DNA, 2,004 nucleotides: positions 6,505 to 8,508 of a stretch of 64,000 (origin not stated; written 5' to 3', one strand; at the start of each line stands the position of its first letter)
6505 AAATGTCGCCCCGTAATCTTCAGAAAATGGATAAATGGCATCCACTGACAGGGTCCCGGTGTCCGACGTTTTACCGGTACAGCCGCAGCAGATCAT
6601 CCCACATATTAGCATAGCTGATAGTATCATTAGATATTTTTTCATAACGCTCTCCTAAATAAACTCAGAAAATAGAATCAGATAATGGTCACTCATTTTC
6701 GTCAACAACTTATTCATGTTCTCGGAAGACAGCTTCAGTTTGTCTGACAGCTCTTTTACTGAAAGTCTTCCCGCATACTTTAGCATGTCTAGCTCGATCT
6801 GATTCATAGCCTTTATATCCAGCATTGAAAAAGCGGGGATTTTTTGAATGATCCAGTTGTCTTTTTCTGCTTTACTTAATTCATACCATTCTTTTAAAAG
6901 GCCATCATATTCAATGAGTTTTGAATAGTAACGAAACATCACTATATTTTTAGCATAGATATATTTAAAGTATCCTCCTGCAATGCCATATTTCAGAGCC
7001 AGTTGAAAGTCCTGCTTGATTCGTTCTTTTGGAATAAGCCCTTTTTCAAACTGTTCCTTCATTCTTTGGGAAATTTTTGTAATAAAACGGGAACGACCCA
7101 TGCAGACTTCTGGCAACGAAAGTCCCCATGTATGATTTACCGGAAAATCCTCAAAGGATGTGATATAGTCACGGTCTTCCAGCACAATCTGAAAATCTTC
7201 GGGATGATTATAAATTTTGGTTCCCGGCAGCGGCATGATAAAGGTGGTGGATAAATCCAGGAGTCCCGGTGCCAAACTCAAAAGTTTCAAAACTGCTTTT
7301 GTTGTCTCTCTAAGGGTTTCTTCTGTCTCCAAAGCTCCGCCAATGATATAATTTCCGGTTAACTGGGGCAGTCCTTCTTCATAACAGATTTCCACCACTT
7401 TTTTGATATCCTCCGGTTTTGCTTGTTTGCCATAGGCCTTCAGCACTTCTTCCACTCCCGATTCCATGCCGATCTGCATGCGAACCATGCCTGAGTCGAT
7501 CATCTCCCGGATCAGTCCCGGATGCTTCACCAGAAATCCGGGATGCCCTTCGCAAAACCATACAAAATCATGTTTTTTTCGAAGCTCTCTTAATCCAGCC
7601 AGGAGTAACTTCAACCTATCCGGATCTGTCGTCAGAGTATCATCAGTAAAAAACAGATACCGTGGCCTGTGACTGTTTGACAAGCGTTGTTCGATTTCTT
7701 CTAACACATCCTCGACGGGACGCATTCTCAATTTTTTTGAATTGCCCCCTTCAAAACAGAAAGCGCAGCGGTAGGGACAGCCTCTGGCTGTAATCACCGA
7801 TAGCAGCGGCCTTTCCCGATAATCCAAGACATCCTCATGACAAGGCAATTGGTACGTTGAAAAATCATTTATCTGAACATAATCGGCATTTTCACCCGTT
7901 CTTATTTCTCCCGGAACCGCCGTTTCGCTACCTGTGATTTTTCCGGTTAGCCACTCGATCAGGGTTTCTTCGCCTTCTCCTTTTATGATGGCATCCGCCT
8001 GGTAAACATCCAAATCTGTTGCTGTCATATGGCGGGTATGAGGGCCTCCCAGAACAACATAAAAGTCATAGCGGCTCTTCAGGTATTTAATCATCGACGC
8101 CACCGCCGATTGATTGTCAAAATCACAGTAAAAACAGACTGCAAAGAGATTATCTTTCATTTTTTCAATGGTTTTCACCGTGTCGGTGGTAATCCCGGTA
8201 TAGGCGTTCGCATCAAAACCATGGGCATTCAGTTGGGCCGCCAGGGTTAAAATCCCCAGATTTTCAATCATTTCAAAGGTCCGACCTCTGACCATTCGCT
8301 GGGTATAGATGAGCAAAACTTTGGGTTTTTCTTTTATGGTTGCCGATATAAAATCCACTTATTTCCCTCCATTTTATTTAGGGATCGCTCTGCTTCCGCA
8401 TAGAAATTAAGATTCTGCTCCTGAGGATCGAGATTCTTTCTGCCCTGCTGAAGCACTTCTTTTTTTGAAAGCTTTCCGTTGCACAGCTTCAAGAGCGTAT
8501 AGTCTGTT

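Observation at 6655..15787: All four rSAM proteins share a C-terminal PqqD/RRE-like motif (LSP-F/L-E-Y/F-E-V/L...C/T-x-GK-x-S/T...)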

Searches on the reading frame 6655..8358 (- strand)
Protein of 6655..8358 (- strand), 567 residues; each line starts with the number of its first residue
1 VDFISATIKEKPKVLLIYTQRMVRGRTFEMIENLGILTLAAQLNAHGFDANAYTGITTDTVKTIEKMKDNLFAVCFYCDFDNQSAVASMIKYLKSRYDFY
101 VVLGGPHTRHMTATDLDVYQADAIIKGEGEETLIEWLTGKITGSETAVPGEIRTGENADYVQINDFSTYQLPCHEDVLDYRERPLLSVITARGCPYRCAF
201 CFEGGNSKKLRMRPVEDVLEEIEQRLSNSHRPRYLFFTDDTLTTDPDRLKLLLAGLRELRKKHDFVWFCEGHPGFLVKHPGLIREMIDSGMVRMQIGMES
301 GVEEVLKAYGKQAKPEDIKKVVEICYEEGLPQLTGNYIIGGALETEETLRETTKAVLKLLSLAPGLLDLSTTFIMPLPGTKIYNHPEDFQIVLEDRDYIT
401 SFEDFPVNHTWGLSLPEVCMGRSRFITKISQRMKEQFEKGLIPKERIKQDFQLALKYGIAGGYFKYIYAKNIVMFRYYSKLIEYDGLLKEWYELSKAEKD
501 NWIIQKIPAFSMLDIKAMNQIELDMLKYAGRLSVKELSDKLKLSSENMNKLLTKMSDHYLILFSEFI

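Call 4: search_protein_families(library=pfam, proteins=[window:6655-8358:-], max_evalue=1)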
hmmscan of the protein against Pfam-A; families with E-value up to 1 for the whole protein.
window:6655-8358:- (567 aa): 5 families
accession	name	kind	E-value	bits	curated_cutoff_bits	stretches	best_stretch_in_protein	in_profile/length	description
PF04055.27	Radical_SAM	-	1.2e-21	78.1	29.5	1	188-354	1-164/166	Radical SAM superfamily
PF02310.24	B12-binding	-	9.2e-08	32.4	32.1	1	31-134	12-118/121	B12 binding domain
PF01047.28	MarR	-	0.017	15.5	24.6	1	523-561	9-47/59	MarR family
PF13412.12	HTH_24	-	0.027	14.5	21.9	1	523-555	9-41/48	Winged helix-turn-helix DNA-binding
PF12802.13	MarR_2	-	0.092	13.4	27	1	523-557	11-46/61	MarR family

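Call 5: search_protein_families(library=ncbifam, proteins=[window:6655-8358:-], max_evalue=1)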
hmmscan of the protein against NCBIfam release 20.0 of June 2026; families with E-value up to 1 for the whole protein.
window:6655-8358:- (567 aa): 30 families (the best 25 are shown)
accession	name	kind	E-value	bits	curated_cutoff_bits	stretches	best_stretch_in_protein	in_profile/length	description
TIGR04072.2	rSAM_ladder_B12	equivalog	2.5e-28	98.9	360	1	84-359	84-349/443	lipid biosynthesis B12-binding/radical SAM protein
TIGR04013.1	B12_SAM_MJ_1487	hypoth_equivalog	6.5e-26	91.1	251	1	38-386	15-357/382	TIGR04013 family B12-binding domain/radical SAM domain-containing protein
TIGR03471.1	HpnJ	equivalog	1.5e-24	86.7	577.6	1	168-395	180-396/472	hopanoid biosynthesis associated radical SAM protein HpnJ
TIGR04479.1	bcpD_PhpK_rSAM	subfamily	1.2e-20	73.4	600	1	30-391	69-436/504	PhpK family radical SAM P-methyltransferase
NF038361.1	rSAM_Sden_1168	equivalog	4.9e-17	61.7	575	1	72-357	146-449/560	Sden_1168 family B12-binding radical SAM P-methyltransferase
TIGR04190.1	B12_SAM_Ta0216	equivalog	4.5e-15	55.2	500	1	27-411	32-450/554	TIGR04190 family B12-binding domain/radical SAM domain protein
TIGR02026.1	BchE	equivalog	7e-15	54.8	481.35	1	35-393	24-394/497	magnesium-protoporphyrin IX monomethyl ester anaerobic oxidative cyclase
TIGR04367.1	HpnR_B12_rSAM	equivalog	1.1e-13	50.6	650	1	13-385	2-372/490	hopanoid C-3 methylase HpnR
NF050148.1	rSAM_ApyD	equivalog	1.4e-13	50.1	750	1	69-385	76-392/645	RiPP biosynthesis radical SAM protein ApyD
NF033070.1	rSAM_AprD4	equivalog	1.8e-13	50.2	500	1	186-415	197-417/456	AprD4 family radical SAM diol-dehydratase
TIGR04014.1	B12_SAM_MJ_0865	equivalog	9.7e-13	47.7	360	2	55-224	25-200/434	methyl-coenzyme M reductase glutamine C-methyltransferase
TIGR04295.1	B12_rSAM_oligo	hypoth_equivalog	2.8e-11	42.7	400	1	100-249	104-262/422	TIGR04295 family B12-binding domain-containing radical SAM protein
TIGR03975.1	rSAM_ocin_1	subfamily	2.8e-10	39.3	281.85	1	61-362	121-433/606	RiPP maturation radical SAM C-methyltransferase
NF033712.0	B12_rSAM_KedN5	subfamily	1.4e-09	36.7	700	2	190-223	200-234/624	KedN5 family methylcobalamin-dependent radical SAM C-methyltransferase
NF045585.1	rSAM_slr0320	equivalog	2.6e-08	32.8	775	1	186-353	236-403/511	photosystem II high light acclimation radical SAM protein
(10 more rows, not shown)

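Call 51: find_homologous_proteins(query=window:6655-8358:-, max_evalue=1e-20)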
Query window:6655-8358:- (567 aa): 132 proteins with E <= 1e-20 among 8000 candidates; the best 120 are listed.
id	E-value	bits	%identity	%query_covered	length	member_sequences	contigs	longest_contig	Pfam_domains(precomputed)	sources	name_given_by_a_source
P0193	0.0e+0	1301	100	100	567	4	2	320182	PF04055.28,PF02310.25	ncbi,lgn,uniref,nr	ncbi:radical SAM protein [Acetobacterium paludosum]|uniref:Radical SAM protein n=1 Tax=Acetobacteriu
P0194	4.6e-298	1007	77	100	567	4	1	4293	PF04055.28,PF02310.25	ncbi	ncbi:MAG TPA: radical SAM protein [Acetobacterium sp.]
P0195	8.6e-296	1000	77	100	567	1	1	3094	PF04055.28,PF02310.25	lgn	-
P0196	4.3e-295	998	76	100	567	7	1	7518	PF04055.28,PF02310.25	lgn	-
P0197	5.9e-295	997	75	100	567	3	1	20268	PF04055.28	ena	-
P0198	1.1e-291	986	75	100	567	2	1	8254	PF04055.28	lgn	-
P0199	2.3e-290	982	75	100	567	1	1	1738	PF04055.28,PF02310.25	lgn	-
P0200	4.0e-290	981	75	100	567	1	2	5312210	PF04055.28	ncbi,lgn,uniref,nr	ncbi:B12-binding domain-containing radical SAM protein [Sporomusa malonica]|uniref:Radical SAM super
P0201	5.4e-290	981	75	100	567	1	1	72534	PF04055.28,PF02310.25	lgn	-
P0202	1.6e-289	979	75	100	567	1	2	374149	PF04055.28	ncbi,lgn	-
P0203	3.7e-289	978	75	100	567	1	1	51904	PF04055.28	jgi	-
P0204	2.6e-288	975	74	100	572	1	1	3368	PF04055.28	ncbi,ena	-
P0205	6.5e-287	971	74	100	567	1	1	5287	PF04055.28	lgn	-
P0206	1.2e-286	970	74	100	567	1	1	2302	PF04055.28,PF02310.25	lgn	-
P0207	3.7e-285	965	74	100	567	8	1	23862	PF04055.28,PF02310.25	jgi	jgi:radical SAM superfamily enzyme YgiQ (UPF0313 family)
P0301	5.2e-41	159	26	97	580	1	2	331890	PF04055.28,PF02310.25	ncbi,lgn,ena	-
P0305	5.5e-25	106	27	72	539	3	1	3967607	PF04055.28,PF02310.25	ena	-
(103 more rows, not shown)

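Call 63: find_encoding_contigs(protein=P0301, flank=10000, max_places=1)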
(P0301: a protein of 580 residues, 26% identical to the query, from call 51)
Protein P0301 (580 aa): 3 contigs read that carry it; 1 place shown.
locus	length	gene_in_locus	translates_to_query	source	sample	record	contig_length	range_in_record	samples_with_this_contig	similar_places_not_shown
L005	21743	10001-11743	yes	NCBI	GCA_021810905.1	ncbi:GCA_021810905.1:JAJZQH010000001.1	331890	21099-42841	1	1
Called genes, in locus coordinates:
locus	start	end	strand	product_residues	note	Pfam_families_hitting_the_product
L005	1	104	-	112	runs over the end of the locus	-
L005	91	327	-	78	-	-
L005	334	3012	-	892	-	PF08335:GlnD_UR_UTase, PF01966:HD (weak), PF13291:ACT_4 (faint), PF24931:ACT_ACR9_3rd, PF01842:ACT (weak)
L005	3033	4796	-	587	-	PF13174:TPR_6 (faint), PF01520:Amidase_3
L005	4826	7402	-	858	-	PF01624:MutS_I, PF05188:MutS_II, PF05192:MutS_III, PF05190:MutS_IV, PF00488:MutS_V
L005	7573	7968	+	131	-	-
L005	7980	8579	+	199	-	-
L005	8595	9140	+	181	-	-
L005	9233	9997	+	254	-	-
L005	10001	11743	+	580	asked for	PF02310:B12-binding, PF04055:Radical_SAM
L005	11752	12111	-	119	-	PF06305:LapA_dom (weak)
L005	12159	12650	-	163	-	PF04677:CwfJ_C_1 (weak), PF11969:DcpS_C (weak), PF01230:HIT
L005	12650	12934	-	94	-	PF00216:Bac_DNA_binding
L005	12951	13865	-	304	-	PF00574:CLP_protease (faint), PF25145:NfeD1b_N (faint), PF01343:Peptidase_S49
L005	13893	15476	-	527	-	PF17092:PCB_OB (faint), PF21710:Spt6_S1 (faint), PF00575:S1 (weak), PF00575:S1, PF23459:S1_RRP5 (weak), PF00575:S1, PF23459:S1_RRP5 (weak), PF00575:S1, +1 more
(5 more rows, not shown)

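Call 64: find_encoding_contigs(protein=P0305, flank=8000, max_places=1)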
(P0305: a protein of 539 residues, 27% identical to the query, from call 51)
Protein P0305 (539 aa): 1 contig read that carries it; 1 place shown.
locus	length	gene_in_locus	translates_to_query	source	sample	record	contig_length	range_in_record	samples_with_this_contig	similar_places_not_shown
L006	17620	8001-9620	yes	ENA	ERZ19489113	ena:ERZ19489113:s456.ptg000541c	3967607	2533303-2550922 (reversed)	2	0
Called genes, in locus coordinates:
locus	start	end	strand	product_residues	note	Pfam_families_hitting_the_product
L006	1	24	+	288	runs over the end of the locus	PF00296:Bac_luciferase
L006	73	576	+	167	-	PF04403:PqiA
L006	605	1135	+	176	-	PF04978:MST, PF12867:DinB_2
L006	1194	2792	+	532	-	PF00496:SBP_bac_5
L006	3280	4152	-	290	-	PF01068:DNA_ligase_A_M (weak), PF14743:DNA_ligase_OB_2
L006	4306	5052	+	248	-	PF00106:adh_short, PF08659:KR, PF13561:adh_short_C2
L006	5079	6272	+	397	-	PF02515:CoA_transf_3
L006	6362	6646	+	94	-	PF14026:SCO4226-like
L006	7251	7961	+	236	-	PF13578:Methyltransf_24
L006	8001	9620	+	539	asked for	PF02310:B12-binding, PF04055:Radical_SAM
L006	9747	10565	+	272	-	PF03567:Sulfotransfer_2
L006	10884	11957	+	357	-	PF00534:Glycos_transf_1, PF13692:Glyco_trans_1_4, PF13524:Glyco_trans_1_2 (weak)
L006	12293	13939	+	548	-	PF24793:GINT1_N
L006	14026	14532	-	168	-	PF11684:DUF3280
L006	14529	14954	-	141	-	PF13442:Cytochrome_CBB3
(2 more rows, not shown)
